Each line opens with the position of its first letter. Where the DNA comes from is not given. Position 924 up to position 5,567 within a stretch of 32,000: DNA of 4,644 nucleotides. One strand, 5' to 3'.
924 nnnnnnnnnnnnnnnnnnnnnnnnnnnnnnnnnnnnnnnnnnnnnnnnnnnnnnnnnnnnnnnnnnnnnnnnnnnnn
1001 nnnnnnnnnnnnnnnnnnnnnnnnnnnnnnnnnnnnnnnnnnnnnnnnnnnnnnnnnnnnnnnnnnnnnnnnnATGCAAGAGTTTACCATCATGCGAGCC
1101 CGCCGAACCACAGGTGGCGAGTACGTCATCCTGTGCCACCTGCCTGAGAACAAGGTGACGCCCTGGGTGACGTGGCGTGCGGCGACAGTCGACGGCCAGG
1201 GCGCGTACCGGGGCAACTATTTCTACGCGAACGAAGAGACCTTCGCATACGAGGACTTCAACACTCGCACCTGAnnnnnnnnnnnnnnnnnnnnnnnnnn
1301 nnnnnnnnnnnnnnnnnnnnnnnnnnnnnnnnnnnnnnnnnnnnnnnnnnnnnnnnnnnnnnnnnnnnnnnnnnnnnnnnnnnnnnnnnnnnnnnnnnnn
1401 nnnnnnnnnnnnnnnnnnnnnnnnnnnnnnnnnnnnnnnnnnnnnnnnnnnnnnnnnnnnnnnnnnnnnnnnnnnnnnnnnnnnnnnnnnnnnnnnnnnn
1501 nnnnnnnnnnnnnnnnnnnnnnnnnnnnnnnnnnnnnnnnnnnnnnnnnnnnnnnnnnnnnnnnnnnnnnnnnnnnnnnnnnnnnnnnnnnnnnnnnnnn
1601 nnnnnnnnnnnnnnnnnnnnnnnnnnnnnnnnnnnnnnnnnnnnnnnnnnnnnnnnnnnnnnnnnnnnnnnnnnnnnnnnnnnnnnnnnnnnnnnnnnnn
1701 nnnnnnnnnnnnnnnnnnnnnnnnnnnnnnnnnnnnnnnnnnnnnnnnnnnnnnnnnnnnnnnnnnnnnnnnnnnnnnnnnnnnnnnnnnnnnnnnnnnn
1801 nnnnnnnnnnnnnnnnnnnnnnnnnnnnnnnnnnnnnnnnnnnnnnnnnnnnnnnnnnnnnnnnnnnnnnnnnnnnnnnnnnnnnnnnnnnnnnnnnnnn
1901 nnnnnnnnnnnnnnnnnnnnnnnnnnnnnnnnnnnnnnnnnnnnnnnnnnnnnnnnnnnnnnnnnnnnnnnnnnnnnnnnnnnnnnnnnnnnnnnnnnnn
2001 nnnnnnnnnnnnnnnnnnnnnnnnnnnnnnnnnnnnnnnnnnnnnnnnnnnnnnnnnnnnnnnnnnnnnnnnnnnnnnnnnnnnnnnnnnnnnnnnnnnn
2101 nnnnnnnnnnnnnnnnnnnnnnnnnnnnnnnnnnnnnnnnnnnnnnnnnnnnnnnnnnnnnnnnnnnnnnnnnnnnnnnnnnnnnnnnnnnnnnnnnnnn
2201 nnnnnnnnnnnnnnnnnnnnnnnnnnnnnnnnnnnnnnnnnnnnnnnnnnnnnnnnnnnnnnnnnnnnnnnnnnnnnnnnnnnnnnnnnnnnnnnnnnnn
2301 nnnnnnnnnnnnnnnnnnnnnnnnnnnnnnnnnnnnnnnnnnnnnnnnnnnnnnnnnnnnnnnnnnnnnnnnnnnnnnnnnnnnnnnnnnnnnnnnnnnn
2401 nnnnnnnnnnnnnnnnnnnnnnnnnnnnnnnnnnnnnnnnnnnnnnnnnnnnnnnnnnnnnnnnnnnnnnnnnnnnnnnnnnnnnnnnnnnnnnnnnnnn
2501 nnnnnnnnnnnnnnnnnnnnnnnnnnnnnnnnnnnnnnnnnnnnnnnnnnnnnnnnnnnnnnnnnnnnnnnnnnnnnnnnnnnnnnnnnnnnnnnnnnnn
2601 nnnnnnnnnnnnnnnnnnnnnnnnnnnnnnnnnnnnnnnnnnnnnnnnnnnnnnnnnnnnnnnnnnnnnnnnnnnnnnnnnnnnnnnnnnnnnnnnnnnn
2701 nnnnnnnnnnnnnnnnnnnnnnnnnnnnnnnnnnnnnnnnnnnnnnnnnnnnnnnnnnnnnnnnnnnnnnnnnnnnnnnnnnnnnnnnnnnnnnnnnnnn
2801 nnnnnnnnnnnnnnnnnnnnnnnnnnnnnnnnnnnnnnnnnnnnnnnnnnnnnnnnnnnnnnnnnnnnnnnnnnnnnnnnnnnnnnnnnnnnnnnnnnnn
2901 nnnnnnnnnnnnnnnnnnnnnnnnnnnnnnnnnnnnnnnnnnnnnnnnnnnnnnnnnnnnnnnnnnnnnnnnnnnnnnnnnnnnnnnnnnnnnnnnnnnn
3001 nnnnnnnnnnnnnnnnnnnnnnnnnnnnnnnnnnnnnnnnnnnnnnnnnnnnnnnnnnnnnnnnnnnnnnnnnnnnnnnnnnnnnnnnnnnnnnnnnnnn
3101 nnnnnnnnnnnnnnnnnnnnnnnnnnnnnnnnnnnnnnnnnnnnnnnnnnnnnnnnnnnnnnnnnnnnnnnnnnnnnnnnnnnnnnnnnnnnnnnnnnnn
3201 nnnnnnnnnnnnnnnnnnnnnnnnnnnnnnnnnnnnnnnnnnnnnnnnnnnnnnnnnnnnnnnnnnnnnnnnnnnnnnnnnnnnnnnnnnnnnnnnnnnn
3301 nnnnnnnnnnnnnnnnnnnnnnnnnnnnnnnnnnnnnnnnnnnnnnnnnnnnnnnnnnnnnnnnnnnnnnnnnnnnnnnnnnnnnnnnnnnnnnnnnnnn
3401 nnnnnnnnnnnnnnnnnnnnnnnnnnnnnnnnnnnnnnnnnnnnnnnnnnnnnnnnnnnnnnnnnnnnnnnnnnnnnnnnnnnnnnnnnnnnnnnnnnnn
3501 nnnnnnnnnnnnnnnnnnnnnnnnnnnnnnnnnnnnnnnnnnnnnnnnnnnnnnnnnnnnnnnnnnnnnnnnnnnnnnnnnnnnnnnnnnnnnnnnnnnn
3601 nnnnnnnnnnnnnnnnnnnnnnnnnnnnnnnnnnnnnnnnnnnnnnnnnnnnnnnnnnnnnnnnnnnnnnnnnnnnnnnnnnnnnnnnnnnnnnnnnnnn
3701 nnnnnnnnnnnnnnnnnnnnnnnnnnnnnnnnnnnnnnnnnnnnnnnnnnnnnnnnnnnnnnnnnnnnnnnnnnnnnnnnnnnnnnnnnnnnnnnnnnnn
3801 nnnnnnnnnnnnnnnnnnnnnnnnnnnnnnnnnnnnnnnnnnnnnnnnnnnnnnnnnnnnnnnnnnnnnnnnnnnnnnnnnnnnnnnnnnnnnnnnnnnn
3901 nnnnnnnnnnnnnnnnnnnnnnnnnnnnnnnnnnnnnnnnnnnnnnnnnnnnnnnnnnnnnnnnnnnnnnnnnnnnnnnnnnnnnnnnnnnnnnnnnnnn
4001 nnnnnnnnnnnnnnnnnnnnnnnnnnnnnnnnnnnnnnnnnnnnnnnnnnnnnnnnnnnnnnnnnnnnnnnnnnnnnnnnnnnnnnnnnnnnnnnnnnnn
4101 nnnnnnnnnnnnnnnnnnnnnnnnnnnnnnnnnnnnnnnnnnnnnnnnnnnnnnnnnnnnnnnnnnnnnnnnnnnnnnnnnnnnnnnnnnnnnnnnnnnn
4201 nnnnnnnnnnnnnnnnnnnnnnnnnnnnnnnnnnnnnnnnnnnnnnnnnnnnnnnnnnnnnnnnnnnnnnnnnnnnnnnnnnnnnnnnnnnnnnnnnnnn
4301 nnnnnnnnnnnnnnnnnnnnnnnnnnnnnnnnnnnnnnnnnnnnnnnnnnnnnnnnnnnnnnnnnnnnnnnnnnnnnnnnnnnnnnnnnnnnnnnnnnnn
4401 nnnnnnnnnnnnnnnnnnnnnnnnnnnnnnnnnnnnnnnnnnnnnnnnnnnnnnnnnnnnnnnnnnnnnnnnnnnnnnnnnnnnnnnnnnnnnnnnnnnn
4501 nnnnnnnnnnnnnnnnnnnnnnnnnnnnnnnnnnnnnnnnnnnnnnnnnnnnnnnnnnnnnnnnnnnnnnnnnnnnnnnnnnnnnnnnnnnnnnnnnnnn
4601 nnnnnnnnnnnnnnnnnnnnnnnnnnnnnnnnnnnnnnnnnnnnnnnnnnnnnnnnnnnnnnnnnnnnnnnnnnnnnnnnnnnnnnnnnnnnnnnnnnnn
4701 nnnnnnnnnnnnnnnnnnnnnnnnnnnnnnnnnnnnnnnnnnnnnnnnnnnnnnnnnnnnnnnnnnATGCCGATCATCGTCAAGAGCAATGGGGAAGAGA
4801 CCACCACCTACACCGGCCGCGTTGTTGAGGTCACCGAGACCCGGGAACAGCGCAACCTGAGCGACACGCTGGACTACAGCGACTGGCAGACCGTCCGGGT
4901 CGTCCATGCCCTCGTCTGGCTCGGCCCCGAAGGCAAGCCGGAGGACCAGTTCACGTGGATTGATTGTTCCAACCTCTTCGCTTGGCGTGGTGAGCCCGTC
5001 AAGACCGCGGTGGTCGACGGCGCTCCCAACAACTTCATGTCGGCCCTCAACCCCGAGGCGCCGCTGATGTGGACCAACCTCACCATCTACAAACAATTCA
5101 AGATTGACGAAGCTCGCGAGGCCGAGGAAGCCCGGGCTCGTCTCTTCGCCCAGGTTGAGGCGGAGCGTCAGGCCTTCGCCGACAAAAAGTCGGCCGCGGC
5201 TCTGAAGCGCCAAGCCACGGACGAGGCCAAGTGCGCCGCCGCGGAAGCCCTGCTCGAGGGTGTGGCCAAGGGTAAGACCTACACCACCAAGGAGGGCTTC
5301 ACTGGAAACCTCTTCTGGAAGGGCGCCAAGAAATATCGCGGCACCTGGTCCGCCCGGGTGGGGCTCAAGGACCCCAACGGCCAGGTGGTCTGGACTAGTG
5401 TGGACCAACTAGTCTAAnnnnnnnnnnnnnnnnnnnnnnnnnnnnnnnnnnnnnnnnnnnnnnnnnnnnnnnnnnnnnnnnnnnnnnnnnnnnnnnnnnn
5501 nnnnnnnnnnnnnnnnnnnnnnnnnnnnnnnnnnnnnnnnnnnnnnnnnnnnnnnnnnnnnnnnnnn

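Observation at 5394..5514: Seven ACTAGT sites in 93 bp upstream of a winged-helix gene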

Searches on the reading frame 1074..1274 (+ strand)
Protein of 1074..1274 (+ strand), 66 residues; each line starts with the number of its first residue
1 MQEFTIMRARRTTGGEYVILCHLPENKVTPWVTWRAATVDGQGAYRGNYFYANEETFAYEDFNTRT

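Call 69: search_protein_families(library=pfam, alignment_id=A2, max_evalue=0.05)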
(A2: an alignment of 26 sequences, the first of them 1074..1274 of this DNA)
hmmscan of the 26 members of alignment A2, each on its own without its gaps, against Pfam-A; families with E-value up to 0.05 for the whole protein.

A. member 1, window:1074-1274:+ (66 aa): 0 families

B. families by the number of members that match (of 26 scanned): 2 families
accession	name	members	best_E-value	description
PF02211.21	NHase_beta_C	1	0.028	Nitrile hydratase beta subunit, C-terminal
PF18373.7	Spectrin_2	1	0.03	Spectrin like domain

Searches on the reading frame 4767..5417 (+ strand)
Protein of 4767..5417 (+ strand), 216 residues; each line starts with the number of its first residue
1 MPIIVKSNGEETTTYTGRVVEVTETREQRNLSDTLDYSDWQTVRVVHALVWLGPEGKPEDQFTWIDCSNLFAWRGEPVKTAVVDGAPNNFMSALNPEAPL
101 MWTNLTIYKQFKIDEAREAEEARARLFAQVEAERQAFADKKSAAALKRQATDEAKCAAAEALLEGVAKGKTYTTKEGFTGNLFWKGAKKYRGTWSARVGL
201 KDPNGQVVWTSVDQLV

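Call 7: search_protein_families(library=pfam, proteins=[window:4767-5417:+], max_evalue=0.01)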
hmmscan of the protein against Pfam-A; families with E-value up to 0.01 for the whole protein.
window:4767-5417:+ (216 aa): 0 families

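Call 8: search_protein_families(library=phrogs, proteins=[window:4767-5417:+], max_evalue=0.01)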
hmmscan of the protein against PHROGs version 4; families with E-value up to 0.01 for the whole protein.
window:4767-5417:+ (216 aa): 0 families

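Call 73: search_protein_families(library=ncbifam, proteins=[window:4767-5417:+], max_evalue=0.1)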
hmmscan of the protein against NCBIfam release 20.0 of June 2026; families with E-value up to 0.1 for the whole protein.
window:4767-5417:+ (216 aa): 1 family
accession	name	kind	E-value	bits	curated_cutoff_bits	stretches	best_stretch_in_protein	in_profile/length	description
NF003143.0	PRK04059.1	equivalog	0.02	15.4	97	1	145-174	26-55/89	50S ribosomal protein L34e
